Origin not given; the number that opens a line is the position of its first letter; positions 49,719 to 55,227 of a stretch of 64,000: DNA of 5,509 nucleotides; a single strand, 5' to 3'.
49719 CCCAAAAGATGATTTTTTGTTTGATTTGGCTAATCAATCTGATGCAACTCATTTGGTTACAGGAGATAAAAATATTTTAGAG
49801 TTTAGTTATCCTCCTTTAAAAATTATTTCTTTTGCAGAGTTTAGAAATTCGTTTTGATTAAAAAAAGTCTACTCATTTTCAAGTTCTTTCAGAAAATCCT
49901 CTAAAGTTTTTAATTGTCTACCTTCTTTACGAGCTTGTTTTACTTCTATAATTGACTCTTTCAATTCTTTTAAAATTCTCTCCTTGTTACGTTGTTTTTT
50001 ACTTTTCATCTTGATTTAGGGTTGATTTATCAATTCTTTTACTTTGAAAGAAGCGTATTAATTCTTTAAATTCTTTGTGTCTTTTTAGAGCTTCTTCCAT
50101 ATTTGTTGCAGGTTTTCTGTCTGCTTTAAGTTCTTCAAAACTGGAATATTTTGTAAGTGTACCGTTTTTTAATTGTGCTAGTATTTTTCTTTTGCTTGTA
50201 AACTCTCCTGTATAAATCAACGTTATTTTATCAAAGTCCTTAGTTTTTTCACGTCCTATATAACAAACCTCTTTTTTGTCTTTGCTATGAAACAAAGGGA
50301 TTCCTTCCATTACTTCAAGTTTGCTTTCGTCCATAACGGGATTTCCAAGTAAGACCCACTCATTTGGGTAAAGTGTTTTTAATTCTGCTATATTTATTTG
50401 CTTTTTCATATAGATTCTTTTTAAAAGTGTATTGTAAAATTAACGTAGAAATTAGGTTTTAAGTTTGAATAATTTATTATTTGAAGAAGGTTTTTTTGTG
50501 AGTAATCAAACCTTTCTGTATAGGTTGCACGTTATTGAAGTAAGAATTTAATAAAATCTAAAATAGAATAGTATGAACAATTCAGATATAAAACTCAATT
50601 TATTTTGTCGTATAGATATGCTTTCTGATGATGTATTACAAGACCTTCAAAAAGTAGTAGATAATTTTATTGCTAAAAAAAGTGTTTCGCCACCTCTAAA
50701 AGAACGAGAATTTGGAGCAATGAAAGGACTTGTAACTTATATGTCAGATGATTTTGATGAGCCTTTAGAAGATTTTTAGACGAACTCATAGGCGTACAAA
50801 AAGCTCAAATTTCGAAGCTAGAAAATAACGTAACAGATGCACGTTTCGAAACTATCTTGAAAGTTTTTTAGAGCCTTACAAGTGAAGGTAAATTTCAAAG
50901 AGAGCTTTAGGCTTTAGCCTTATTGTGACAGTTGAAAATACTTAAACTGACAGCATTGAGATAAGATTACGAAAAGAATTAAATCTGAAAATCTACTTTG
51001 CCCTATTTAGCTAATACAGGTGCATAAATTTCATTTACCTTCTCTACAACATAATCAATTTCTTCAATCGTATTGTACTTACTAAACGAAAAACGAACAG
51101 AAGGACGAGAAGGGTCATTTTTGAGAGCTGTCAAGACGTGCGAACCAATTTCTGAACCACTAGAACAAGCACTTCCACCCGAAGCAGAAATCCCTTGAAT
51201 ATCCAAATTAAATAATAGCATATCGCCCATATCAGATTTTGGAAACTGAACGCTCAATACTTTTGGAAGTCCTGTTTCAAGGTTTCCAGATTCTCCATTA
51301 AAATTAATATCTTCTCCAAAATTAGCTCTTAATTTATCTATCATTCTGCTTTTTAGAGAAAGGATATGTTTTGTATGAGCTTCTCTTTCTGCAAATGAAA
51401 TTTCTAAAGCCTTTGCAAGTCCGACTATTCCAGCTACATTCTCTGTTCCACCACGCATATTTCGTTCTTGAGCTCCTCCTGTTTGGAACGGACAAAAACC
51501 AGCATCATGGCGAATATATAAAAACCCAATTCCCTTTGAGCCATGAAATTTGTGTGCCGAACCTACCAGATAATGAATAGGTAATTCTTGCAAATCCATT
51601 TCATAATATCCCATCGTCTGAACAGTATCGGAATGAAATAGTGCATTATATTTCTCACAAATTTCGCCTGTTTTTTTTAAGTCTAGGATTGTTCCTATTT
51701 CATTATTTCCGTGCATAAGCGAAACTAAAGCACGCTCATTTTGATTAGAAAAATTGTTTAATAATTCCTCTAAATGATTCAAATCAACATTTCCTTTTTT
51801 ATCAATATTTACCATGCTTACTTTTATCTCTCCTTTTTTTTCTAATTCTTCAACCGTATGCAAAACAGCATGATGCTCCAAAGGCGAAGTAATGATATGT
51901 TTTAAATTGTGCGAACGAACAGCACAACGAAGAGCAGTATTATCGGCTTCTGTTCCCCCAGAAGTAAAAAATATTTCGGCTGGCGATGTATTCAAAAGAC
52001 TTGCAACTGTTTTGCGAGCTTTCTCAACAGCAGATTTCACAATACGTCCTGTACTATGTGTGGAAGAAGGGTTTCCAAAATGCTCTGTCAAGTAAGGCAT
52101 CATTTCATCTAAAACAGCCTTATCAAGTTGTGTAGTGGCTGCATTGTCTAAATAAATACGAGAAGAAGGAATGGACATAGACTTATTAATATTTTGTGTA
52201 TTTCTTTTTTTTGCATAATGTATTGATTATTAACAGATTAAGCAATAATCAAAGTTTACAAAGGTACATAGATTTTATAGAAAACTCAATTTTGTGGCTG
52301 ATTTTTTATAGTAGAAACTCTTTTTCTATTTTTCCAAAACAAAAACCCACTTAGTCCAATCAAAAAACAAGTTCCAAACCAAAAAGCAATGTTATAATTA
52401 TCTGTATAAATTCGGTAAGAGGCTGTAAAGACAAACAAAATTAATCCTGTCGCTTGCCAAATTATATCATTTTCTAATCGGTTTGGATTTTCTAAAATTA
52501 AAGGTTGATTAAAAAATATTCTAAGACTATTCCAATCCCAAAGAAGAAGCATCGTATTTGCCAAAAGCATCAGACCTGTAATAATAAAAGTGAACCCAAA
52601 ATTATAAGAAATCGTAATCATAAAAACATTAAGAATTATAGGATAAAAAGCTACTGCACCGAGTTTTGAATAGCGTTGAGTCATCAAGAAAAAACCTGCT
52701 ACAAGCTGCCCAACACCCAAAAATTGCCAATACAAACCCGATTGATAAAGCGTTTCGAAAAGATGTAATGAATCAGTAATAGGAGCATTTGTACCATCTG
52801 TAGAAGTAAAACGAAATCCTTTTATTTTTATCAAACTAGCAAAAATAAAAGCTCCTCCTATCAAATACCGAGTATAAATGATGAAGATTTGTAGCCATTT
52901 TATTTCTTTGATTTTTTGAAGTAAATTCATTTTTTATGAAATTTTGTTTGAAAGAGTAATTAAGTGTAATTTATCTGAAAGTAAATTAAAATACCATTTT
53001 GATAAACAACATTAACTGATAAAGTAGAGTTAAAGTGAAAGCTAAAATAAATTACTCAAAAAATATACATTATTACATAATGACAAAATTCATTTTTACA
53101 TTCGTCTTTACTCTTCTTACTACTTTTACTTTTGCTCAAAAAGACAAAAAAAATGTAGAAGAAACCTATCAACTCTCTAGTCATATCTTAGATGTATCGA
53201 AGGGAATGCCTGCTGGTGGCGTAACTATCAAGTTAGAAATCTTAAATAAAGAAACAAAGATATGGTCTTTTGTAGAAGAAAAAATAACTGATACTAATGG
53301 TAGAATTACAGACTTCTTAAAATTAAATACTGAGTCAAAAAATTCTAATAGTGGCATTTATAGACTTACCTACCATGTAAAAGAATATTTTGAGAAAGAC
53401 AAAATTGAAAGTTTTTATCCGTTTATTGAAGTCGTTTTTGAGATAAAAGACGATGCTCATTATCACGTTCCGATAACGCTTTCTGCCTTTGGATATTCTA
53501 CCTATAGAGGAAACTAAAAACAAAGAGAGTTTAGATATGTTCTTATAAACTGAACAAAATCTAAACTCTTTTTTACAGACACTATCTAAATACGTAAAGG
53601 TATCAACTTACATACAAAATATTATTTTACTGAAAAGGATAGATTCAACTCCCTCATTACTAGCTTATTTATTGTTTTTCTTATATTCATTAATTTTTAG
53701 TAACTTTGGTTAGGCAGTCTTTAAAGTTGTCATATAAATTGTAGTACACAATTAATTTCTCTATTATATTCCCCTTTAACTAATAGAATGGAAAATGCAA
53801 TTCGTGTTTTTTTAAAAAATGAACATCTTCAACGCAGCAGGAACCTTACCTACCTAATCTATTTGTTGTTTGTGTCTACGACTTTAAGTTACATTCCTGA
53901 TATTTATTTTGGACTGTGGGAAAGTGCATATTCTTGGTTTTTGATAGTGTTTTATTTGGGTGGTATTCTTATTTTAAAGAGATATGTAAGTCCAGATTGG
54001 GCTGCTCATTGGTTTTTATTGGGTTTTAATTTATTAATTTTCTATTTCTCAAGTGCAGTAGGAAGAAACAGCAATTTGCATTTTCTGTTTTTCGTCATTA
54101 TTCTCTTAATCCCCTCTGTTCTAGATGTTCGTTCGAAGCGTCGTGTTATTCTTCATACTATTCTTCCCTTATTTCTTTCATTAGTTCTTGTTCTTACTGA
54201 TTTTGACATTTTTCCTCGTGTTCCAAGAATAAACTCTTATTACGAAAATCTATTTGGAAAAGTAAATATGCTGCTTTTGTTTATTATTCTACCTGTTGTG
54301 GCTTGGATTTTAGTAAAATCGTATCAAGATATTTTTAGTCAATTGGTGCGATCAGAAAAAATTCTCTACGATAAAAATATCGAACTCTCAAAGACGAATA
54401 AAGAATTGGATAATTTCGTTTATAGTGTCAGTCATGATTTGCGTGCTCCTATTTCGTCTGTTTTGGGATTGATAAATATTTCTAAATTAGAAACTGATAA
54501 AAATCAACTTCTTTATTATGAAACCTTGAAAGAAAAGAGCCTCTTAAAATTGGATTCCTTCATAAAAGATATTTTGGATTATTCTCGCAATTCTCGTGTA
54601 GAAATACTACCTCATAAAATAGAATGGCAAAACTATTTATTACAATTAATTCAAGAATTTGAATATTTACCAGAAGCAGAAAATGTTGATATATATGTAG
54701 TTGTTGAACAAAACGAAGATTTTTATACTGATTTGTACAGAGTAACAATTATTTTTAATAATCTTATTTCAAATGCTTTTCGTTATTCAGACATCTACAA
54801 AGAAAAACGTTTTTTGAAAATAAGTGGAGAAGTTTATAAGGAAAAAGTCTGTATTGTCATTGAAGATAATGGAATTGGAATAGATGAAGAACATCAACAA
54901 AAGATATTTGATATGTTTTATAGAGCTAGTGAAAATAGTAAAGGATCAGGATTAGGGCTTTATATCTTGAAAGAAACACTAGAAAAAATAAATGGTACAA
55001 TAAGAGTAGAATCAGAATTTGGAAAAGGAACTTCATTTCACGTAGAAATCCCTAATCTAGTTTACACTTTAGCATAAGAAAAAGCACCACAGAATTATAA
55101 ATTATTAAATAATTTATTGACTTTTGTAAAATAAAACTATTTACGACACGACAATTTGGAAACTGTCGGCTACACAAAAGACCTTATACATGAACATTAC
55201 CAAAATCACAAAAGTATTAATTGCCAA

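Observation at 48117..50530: Duplicated, translationally overlapping two-gene module of unknown family flanking a PIN/antitoxin pair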

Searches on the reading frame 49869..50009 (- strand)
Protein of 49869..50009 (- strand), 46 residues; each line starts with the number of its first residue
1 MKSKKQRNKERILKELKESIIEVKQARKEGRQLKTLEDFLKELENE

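Call 3: search_protein_families(library=pfam, max_evalue=1, proteins=[window:49869-50009:-])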
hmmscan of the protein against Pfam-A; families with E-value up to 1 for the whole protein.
window:49869-50009:- (46 aa): 7 families
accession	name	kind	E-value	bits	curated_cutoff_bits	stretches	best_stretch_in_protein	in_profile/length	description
PF21528.2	CC2D1A-B_DM14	-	9.1e-05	22.9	24.6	2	24-44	22-42/56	Coiled-coil and C2 domain-containing protein 1, DM14 domain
PF04574.18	DUF592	-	0.013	15.7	24.5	1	6-45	106-145/153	Protein of unknown function (DUF592)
PF24627.1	PUMA_CC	-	0.084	13.3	30.1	1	5-46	30-72/74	PUMA coiled-coil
PF22913.1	NBAS_11th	-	0.1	13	27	1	3-44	57-98/125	NBAS subunit of NRZ tethering complex, C-terminal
PF07767.16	Nop53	-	0.14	11.9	24.9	1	2-45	286-329/399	Nop53 (60S ribosomal biogenesis)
PF14954.12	LIX1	-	0.2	11.4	27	1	3-35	203-235/249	Limb expression 1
PF23461.1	ZMYND11_CC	-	0.43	11.4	27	1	1-20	18-37/54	ZMYND11 protein coiled-coil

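Call 4: search_protein_families(library=ncbifam, max_evalue=1, proteins=[window:49869-50009:-])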
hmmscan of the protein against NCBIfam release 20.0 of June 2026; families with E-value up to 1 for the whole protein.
window:49869-50009:- (46 aa): 0 families

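Call 5: search_protein_families(library=padloc, max_evalue=1, proteins=[window:49869-50009:-])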
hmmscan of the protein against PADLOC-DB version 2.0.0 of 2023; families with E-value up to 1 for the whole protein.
window:49869-50009:- (46 aa): 0 families

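Call 20: find_homologous_proteins(query=window:49869-50009:-, max_evalue=0.1)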
Query window:49869-50009:- (46 aa): 7 proteins with E <= 0.1 among 7 candidates.
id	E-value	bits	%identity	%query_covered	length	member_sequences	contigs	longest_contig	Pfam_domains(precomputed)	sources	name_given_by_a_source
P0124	1.3e-17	78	100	100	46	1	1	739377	-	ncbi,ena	-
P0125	9.2e-17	76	93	100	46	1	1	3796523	-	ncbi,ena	-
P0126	1.3e-15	72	91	100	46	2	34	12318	-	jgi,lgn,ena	-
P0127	2.9e-13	65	83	100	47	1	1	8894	-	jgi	jgi:hypothetical protein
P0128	3.0e-11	59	74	93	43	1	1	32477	-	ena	-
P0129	4.4e-11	59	72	93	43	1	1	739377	-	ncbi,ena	-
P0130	4.8e-10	55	67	93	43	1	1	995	-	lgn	-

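Call 21: find_encoding_contigs(protein=P0127, flank=3000, max_places=2)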
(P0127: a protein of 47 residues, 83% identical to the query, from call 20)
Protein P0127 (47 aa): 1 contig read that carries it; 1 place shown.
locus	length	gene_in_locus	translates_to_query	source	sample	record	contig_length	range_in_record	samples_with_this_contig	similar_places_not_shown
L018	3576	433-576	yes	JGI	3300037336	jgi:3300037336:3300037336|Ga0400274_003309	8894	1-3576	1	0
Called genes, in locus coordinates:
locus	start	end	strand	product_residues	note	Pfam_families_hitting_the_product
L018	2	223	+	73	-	?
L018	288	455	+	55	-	-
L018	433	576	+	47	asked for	-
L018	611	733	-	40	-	-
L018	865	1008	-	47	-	-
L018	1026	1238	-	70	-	-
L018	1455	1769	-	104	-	PF13744:HTH_37 (weak), PF13560:HTH_31 (weak), PF12844:HTH_19, PF01381:HTH_3, PF13443:HTH_26 (weak)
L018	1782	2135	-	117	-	PF05973:Gp49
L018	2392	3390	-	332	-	PF01555:N6_N4_Mtase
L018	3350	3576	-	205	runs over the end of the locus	-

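Call 22: find_encoding_contigs(protein=P0128, flank=3000, max_places=2)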
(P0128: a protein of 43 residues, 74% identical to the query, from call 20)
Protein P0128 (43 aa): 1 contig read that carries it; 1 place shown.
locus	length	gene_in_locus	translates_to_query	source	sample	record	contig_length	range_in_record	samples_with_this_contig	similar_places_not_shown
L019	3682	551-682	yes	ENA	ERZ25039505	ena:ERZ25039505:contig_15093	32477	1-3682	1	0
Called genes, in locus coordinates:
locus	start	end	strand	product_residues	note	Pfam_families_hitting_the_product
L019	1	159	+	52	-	?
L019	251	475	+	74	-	-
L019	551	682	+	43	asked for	-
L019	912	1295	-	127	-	-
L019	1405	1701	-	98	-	-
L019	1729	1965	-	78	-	-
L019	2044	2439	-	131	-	-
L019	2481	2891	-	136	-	-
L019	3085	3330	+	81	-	-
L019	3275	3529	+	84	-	-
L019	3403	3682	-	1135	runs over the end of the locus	PF02310:B12-binding, PF03308:MeaB, PF02492:cobW (weak), PF01642:MM_CoA_mutase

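Call 23: find_encoding_contigs(protein=P0130, flank=3000, max_places=2)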
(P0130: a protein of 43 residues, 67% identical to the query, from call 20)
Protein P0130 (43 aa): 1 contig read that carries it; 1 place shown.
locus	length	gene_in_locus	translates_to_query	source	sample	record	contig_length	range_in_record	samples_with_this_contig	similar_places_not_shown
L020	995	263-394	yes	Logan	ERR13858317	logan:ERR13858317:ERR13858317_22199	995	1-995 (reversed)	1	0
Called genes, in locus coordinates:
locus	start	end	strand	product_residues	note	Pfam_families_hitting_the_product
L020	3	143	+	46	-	?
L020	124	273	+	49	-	-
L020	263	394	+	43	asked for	-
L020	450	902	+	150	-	PF18812:PBECR3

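Call 52: find_related_loci(query=A6, collection=metagenome_contigs, flank=2500)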
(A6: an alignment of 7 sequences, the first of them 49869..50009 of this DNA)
Query A6 (46 aa) in metagenome_contigs; peptide patterns used: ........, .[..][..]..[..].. (x = any residue, [..] = any of these).
600 stretches matched a pattern (row limit reached: there are more); 2 encode a relative of the query (tblastn E <= 1e-3); 2 distinct loci.
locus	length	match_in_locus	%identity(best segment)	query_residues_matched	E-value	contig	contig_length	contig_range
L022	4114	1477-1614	91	1-46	2e-23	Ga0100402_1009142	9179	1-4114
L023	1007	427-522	56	12-43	5e-11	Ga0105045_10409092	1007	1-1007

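Call 59: search_protein_families(library=phrogs, max_evalue=0.01, proteins=[window:49869-50009:-])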
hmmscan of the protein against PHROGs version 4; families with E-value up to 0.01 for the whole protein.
window:49869-50009:- (46 aa): 0 families

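Call 98: search_solved_structures(query=A6, max_evalue=10, show_alignments=3)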
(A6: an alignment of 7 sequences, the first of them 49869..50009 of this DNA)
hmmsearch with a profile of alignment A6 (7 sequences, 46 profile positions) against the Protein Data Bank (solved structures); distinct sequences matched with E-value up to 10: 5.
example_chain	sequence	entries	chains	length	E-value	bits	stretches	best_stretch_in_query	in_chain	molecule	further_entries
9bra_R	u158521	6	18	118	0.018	18.1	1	1-24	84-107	V-type proton ATPase subunit G 2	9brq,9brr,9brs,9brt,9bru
6xbw_M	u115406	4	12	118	0.056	16.5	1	1-24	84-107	V-type proton ATPase subunit G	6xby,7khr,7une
6vq6_M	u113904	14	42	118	0.09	15.8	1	1-24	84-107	V-type proton ATPase subunit G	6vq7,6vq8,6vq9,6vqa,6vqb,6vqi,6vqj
8a5d_W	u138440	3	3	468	0.73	12.9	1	9-24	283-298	Actin related protein 4 (Arp4)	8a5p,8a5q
23fu_M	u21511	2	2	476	0.74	12.9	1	9-24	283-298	Actin-related protein 4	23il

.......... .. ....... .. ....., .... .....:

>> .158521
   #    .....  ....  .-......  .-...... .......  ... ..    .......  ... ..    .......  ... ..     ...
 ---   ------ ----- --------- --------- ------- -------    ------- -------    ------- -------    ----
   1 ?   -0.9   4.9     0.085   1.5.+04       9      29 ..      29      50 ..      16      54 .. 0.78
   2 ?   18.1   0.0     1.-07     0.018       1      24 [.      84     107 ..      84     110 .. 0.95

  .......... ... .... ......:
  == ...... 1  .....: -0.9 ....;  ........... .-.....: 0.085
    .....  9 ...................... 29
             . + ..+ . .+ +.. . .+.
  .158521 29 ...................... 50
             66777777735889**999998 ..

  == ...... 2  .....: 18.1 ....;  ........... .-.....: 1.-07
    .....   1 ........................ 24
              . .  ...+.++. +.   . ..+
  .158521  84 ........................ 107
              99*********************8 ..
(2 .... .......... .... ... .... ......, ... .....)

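Call 104: search_protein_families(library=pfam, max_evalue=5, proteins=[L024:130-354:+, L028:2398-2955:+, L024:2078-2437:+])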
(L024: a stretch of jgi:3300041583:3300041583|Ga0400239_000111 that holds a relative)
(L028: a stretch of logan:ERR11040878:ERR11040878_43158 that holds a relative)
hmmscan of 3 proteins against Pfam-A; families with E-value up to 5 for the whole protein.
L024:130-354:+ (74 aa): 4 families
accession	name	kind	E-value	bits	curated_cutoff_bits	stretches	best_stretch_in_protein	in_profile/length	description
PF18506.7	RelB-like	-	1.5e-05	25.1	27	1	5-28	6-29/62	RelB Antitoxin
PF25034.1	Spectrin_SYNE1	-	0.004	17.3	35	1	9-73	15-79/188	Nesprin-1, spectrin repeats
PF01099.22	Uteroglobin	-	0.065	14.1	24.8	1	13-56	33-75/90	Uteroglobin family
PF22900.2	UCH_UBL1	-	0.13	12.7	24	1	11-56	3-48/87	Ubiquitin carboxyl-terminal hydrolases, Ubiquitin-like 1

L028:2398-2955:+ (185 aa): 0 families

L024:2078-2437:+ (119 aa): 4 families
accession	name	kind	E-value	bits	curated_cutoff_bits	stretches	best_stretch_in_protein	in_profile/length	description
PF01381.28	HTH_3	-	1.2e-13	51.3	23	1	11-65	1-55/55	Helix-turn-helix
PF12844.13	HTH_19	-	6.6e-10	39.2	30.2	1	8-66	1-59/64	Helix-turn-helix domain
PF13560.12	HTH_31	-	1.2e-07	32.4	27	1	12-64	7-60/64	Helix-turn-helix domain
PF13443.12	HTH_26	-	1.2e-06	29.1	22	1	12-70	3-62/63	Cro/C1-type HTH DNA-binding domain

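Call 108: search_protein_families(library=ncbifam, max_evalue=5, proteins=[L024:130-354:+, L024:2704-3150:+, L024:2501-2707:+])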
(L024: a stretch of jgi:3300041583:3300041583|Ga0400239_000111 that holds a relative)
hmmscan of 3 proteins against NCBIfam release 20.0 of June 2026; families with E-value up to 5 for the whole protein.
L024:130-354:+ (74 aa): 2 families
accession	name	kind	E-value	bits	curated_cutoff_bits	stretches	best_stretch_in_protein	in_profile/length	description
TIGR01549.1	HAD-SF-IA-v1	subfamily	0.018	15.5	23.3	1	6-71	10-75/149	HAD-IA family hydrolase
NF005079.0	PRK06508.1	equivalog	0.095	13.1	83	1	3-45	43-82/93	acyl carrier protein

L024:2704-3150:+ (148 aa): 0 families

L024:2501-2707:+ (68 aa): 0 families

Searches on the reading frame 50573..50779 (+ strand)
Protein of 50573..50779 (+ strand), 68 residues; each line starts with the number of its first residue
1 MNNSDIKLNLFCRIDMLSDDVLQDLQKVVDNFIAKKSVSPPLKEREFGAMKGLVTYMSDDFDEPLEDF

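Call 3: search_protein_families(library=pfam, max_evalue=1, proteins=[window:50573-50779:+])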
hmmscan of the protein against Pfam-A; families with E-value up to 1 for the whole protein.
window:50573-50779:+ (68 aa): 1 family
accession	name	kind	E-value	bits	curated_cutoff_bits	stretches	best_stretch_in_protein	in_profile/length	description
PF10047.15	DUF2281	-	1.7e-08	35.4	26.5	1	13-68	5-61/64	Protein of unknown function (DUF2281)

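Call 4: search_protein_families(library=ncbifam, max_evalue=1, proteins=[window:50573-50779:+])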
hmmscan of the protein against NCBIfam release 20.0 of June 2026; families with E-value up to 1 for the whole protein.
window:50573-50779:+ (68 aa): 1 family
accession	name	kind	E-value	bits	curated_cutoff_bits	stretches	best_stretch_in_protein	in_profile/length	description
NF050009.1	TA_VapB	equivalog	1.3e-11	44.8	60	1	13-68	4-61/65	type II toxin-antitoxin system VapB family antitoxin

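Call 5: search_protein_families(library=padloc, max_evalue=1, proteins=[window:50573-50779:+])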
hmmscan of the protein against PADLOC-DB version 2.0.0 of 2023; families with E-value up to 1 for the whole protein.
window:50573-50779:+ (68 aa): 0 families

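Call 104: search_protein_families(library=pfam, max_evalue=5, proteins=[L024:130-354:+, L028:2398-2955:+, L024:2078-2437:+])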
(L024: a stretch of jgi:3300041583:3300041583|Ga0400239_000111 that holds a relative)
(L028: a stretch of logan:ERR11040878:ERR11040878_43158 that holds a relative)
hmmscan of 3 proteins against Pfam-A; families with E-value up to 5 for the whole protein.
L024:130-354:+ (74 aa): 4 families
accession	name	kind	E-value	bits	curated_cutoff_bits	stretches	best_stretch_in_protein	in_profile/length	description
PF18506.7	RelB-like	-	1.5e-05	25.1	27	1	5-28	6-29/62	RelB Antitoxin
PF25034.1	Spectrin_SYNE1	-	0.004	17.3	35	1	9-73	15-79/188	Nesprin-1, spectrin repeats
PF01099.22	Uteroglobin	-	0.065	14.1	24.8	1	13-56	33-75/90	Uteroglobin family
PF22900.2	UCH_UBL1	-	0.13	12.7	24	1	11-56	3-48/87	Ubiquitin carboxyl-terminal hydrolases, Ubiquitin-like 1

L028:2398-2955:+ (185 aa): 0 families

L024:2078-2437:+ (119 aa): 4 families
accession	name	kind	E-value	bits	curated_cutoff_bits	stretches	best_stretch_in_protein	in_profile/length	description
PF01381.28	HTH_3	-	1.2e-13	51.3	23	1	11-65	1-55/55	Helix-turn-helix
PF12844.13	HTH_19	-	6.6e-10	39.2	30.2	1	8-66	1-59/64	Helix-turn-helix domain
PF13560.12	HTH_31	-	1.2e-07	32.4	27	1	12-64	7-60/64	Helix-turn-helix domain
PF13443.12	HTH_26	-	1.2e-06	29.1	22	1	12-70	3-62/63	Cro/C1-type HTH DNA-binding domain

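Call 108: search_protein_families(library=ncbifam, max_evalue=5, proteins=[L024:130-354:+, L024:2704-3150:+, L024:2501-2707:+])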
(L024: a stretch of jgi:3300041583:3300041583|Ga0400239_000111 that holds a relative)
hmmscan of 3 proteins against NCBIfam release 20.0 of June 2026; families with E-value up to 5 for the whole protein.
L024:130-354:+ (74 aa): 2 families
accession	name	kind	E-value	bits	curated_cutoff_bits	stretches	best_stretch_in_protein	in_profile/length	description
TIGR01549.1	HAD-SF-IA-v1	subfamily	0.018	15.5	23.3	1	6-71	10-75/149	HAD-IA family hydrolase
NF005079.0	PRK06508.1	equivalog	0.095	13.1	83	1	3-45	43-82/93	acyl carrier protein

L024:2704-3150:+ (148 aa): 0 families

L024:2501-2707:+ (68 aa): 0 families

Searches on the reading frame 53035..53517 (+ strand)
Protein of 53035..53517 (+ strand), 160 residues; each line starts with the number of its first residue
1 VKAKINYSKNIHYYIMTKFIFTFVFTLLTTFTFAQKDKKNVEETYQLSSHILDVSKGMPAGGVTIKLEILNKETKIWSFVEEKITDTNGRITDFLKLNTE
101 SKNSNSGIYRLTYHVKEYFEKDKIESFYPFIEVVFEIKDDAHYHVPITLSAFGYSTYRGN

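Call 86: search_protein_families(library=pfam, max_evalue=0.00001, proteins=[window:53035-53517:+])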
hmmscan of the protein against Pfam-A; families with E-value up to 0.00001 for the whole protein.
window:53035-53517:+ (160 aa): 1 family
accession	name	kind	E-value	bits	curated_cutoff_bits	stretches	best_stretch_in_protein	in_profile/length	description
PF00576.27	Transthyretin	-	2.2e-36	125.2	25.3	1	47-159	1-109/109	HIUase/Transthyretin family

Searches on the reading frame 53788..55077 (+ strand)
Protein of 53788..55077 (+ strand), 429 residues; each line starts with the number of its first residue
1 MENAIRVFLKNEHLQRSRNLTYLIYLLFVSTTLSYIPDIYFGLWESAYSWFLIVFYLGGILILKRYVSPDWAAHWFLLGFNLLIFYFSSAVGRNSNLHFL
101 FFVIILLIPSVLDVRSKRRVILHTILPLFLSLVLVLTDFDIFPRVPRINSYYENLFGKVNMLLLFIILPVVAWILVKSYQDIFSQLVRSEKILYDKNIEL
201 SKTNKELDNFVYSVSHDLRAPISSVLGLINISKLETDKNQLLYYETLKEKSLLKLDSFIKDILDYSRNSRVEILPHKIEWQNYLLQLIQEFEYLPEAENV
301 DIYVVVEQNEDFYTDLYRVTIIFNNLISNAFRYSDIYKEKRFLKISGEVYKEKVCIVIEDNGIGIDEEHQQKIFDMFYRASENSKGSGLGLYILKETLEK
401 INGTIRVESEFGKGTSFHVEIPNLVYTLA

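Call 86: search_protein_families(library=pfam, max_evalue=0.00001, proteins=[window:53788-55077:+])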
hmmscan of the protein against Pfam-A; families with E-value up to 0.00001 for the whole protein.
window:53788-55077:+ (429 aa): 3 families
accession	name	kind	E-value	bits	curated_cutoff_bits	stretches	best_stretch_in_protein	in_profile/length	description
PF02518.31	HATPase_c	-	3.5e-24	85.8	26.4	1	317-422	4-108/111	Histidine kinase-, DNA gyrase B-, and HSP90-like ATPase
PF14501.12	HATPase_c_5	-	4.7e-07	30.1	22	1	319-410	6-91/102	GHKL domain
PF00512.31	HisKA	-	3.2e-06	27.5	26.9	1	207-268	2-63/66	His Kinase A (phospho-acceptor) domain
